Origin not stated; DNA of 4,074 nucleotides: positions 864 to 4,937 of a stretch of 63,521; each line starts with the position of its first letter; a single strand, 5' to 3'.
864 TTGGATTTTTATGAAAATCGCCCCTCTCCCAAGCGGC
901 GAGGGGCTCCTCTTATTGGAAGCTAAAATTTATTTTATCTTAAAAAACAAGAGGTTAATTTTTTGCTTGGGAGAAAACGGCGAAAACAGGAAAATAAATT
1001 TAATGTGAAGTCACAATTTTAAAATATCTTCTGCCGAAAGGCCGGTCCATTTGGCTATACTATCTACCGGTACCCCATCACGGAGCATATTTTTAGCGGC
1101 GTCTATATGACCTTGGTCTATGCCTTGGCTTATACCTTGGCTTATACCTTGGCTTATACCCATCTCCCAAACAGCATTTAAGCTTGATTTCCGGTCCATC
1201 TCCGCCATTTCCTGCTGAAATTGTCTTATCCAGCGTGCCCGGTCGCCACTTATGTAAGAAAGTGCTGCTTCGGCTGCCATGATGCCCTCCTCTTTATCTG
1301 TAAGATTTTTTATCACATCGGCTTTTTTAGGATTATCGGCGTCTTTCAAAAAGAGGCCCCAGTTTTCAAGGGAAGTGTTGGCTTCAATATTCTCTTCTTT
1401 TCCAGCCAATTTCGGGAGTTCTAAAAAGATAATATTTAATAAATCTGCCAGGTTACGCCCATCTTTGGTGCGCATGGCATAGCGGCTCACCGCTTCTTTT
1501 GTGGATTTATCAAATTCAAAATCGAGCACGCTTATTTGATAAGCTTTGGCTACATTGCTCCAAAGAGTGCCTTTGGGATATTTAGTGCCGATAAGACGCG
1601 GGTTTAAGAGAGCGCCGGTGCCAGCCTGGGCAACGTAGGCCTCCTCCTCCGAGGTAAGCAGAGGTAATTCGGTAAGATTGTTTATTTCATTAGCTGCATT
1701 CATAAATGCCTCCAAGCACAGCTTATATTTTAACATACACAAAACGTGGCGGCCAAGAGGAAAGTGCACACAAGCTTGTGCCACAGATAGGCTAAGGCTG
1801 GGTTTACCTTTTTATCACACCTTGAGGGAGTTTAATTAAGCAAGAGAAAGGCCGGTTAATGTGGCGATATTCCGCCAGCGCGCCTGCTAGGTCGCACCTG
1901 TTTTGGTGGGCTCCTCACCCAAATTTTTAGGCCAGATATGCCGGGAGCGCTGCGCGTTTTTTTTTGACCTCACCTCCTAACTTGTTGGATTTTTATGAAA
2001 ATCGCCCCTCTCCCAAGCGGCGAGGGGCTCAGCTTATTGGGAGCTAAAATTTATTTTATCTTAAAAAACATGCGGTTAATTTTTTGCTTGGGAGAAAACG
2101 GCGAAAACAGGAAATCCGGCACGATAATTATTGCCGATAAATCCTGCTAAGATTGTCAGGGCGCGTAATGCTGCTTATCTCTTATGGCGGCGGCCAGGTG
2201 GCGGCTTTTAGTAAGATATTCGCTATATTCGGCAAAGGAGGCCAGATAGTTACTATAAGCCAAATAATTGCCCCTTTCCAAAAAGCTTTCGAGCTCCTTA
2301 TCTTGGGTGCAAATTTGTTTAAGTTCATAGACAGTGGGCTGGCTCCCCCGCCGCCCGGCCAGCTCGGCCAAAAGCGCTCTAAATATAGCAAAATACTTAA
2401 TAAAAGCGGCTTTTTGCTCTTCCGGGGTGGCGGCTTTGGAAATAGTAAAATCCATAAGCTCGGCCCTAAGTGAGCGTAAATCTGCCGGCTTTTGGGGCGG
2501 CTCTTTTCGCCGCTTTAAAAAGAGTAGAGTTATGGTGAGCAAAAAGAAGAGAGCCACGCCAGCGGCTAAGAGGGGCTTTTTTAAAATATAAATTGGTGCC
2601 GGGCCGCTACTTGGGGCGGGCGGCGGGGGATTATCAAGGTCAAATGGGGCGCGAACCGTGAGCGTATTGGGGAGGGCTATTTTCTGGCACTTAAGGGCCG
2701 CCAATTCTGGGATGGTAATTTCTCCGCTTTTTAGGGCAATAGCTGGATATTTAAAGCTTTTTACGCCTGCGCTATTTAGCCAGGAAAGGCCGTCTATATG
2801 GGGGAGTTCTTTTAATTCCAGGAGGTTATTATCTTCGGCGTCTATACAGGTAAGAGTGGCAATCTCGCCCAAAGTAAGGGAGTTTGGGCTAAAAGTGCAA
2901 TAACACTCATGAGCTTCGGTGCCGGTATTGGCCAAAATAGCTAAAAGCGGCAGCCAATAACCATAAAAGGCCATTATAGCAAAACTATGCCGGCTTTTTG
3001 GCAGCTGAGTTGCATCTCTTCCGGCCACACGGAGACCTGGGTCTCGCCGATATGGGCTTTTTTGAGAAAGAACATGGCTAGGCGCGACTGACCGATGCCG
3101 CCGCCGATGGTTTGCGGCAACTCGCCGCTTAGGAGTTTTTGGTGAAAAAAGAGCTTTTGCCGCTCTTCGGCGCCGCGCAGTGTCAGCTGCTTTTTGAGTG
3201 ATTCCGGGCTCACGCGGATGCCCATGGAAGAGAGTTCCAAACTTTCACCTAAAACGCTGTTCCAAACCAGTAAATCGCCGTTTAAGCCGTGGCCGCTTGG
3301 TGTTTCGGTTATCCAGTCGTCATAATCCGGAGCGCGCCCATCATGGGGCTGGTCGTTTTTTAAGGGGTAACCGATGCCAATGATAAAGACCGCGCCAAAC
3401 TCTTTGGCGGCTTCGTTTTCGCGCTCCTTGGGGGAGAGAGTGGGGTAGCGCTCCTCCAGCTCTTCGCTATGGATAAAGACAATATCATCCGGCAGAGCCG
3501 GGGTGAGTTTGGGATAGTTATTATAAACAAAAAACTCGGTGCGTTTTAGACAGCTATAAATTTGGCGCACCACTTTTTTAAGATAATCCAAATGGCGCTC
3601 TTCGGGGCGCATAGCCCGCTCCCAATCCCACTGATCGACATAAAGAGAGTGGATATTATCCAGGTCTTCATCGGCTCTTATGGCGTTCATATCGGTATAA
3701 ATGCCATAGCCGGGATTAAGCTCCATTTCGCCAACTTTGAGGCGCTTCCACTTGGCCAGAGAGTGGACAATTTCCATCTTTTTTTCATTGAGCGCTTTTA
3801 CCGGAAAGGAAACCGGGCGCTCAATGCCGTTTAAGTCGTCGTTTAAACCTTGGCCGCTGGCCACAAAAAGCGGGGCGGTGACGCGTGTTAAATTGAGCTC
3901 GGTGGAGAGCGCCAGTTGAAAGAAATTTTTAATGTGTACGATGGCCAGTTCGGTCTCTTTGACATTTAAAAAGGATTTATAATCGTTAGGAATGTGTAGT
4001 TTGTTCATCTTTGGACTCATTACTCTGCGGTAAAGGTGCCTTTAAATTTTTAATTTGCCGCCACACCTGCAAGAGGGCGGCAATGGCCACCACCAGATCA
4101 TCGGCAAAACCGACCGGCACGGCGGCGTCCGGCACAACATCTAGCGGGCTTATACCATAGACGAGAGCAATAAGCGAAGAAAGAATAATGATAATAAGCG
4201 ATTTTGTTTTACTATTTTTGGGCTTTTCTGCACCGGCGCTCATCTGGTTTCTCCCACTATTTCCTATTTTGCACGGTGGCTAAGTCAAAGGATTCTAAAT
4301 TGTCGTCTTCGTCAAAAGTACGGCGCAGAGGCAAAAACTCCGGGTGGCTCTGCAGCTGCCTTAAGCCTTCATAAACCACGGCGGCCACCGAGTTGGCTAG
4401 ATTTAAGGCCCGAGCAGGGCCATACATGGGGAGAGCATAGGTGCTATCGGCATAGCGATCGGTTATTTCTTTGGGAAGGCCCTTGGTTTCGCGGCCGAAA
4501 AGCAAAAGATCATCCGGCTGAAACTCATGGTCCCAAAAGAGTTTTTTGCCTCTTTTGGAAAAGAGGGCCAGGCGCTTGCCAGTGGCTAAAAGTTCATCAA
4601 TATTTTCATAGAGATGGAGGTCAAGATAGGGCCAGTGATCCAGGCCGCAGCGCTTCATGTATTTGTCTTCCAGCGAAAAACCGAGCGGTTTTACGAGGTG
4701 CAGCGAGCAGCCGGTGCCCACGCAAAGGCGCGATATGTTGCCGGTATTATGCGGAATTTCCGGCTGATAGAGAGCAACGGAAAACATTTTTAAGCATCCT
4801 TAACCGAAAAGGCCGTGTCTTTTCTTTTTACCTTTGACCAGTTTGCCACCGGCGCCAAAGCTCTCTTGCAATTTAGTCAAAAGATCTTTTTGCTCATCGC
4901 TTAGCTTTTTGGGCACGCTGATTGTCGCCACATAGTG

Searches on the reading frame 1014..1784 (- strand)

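Call 98: search_protein_families(library=ncbifam, proteins=[window:1014-1784:-], max_evalue=0.00001)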
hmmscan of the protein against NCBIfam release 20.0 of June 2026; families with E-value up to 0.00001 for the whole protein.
window:1014-1784:- (257 aa): 1 family
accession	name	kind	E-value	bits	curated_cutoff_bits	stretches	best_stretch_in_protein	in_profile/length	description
TIGR01784.1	T_den_put_tspse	subfamily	2.7e-17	63.5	52.1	1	74-256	100-272/273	Rpn family recombination-promoting nuclease/putative transposase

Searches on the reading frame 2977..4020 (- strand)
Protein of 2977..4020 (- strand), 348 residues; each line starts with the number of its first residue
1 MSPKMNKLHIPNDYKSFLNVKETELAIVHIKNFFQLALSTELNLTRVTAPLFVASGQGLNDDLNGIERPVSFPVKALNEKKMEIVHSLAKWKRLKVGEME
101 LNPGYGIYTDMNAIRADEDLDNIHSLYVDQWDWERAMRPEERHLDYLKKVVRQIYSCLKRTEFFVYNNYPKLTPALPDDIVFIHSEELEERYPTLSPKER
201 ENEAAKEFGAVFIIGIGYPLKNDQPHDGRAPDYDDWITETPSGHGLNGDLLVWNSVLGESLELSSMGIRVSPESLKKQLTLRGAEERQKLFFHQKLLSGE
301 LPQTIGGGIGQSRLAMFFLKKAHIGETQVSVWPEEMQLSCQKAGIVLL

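Call 98: search_protein_families(library=ncbifam, proteins=[window:2977-4020:-], max_evalue=0.00001)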
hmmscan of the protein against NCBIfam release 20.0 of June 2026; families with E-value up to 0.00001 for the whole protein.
window:2977-4020:- (348 aa): 1 family
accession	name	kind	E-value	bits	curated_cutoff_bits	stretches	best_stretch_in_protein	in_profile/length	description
TIGR00669.1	asnA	equivalog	5.9e-116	387.3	292.8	1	26-339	11-325/330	aspartate--ammonia ligase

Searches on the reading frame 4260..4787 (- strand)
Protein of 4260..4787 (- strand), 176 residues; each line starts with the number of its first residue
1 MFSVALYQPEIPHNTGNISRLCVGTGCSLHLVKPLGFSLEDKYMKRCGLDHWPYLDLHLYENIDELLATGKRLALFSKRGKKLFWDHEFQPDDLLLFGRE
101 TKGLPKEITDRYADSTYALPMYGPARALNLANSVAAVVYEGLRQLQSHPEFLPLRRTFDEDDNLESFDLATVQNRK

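Call 98: search_protein_families(library=ncbifam, proteins=[window:4260-4787:-], max_evalue=0.00001)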
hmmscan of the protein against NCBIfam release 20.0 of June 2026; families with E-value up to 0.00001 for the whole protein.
window:4260-4787:- (176 aa): 2 families
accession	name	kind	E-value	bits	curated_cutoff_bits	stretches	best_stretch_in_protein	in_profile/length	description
TIGR00185.1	tRNA_yibK_trmL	equivalog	1.2e-48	164.8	190.6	1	1-147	1-150/154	tRNA (uridine(34)/cytosine(34)/5-carboxymethylaminomethyluridine(34)-2'-O)-methyltransferase TrmL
NF007683.0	PRK10358.1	equivalog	4.5e-33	114.4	282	1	1-146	1-149/157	tRNA (uridine(34)/cytosine(34)/5-carboxymethylaminomethyluridine(34)-2'-O)-methyltransferase TrmL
